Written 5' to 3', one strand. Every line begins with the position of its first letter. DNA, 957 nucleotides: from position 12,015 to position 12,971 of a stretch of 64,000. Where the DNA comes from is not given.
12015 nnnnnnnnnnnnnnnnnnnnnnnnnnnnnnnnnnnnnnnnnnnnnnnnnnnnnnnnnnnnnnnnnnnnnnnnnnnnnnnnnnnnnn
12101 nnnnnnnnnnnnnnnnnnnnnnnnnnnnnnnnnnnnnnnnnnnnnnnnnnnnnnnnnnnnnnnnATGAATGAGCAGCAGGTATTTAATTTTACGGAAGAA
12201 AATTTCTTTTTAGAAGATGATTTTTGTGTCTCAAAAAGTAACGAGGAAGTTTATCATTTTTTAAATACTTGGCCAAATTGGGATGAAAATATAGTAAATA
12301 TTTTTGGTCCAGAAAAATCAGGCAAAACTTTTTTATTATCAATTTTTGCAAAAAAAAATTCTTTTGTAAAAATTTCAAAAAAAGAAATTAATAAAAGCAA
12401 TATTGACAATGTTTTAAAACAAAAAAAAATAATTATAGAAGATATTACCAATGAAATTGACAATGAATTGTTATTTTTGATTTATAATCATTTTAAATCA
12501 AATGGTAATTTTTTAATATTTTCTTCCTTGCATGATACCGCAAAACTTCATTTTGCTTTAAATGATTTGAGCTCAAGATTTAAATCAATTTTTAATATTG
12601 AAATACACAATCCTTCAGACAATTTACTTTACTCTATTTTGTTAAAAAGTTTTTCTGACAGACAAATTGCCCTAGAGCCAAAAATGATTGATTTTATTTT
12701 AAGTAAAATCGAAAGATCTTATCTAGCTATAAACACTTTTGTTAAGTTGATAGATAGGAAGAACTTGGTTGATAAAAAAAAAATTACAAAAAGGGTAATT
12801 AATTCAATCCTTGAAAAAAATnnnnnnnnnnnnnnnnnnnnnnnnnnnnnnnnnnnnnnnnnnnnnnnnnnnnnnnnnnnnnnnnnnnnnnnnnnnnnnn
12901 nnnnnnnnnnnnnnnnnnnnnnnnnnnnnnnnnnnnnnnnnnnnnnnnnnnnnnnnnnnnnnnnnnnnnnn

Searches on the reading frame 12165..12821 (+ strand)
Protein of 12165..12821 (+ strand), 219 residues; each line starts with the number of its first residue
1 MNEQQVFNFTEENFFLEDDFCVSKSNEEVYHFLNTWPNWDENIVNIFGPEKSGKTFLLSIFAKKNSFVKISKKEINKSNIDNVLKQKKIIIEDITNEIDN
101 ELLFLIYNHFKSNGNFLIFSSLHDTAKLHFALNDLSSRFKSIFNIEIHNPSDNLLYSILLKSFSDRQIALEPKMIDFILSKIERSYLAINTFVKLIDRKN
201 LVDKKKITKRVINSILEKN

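Call 47: find_encoding_contigs(protein=window:12165-12821:+, flank=10000, max_places=3)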
Protein window:12165-12821:+ (219 aa): 5 contigs read that carry it; 3 places shown.
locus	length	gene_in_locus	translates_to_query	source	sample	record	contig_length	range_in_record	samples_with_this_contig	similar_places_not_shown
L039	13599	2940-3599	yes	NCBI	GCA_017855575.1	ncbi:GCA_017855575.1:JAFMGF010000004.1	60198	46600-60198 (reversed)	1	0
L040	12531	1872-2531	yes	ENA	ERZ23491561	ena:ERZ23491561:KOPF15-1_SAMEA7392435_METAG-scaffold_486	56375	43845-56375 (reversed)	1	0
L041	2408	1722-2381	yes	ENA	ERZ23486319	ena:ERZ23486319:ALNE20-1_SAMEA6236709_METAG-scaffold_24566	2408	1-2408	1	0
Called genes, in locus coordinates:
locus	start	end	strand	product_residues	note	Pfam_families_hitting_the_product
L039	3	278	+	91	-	?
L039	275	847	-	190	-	PF00551:Formyl_trans_N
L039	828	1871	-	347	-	PF00586:AIRS, PF02769:AIRS_C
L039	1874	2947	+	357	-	-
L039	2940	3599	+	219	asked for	-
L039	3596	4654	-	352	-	PF01612:DNA_pol_A_exo1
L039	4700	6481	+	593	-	PF01336:tRNA_anti-codon, PF00152:tRNA-synt_2, PF02938:GAD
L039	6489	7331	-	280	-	PF12637:TSCPD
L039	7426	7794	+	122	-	PF05071:NDUFA12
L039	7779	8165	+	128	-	PF09923:DUF2155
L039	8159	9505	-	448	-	PF00289:Biotin_carb_N, PF02222:ATP-grasp, PF02655:ATP-grasp_3 (weak), PF02786:CPSase_L_D2, PF07478:Dala_Dala_lig_C, PF02785:Biotin_carb_C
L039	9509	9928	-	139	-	PF00364:Biotin_lipoyl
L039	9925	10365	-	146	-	PF01220:DHquinase_II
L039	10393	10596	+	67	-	PF02597:ThiS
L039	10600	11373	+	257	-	PF05690:ThiG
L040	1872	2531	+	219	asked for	-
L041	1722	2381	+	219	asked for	-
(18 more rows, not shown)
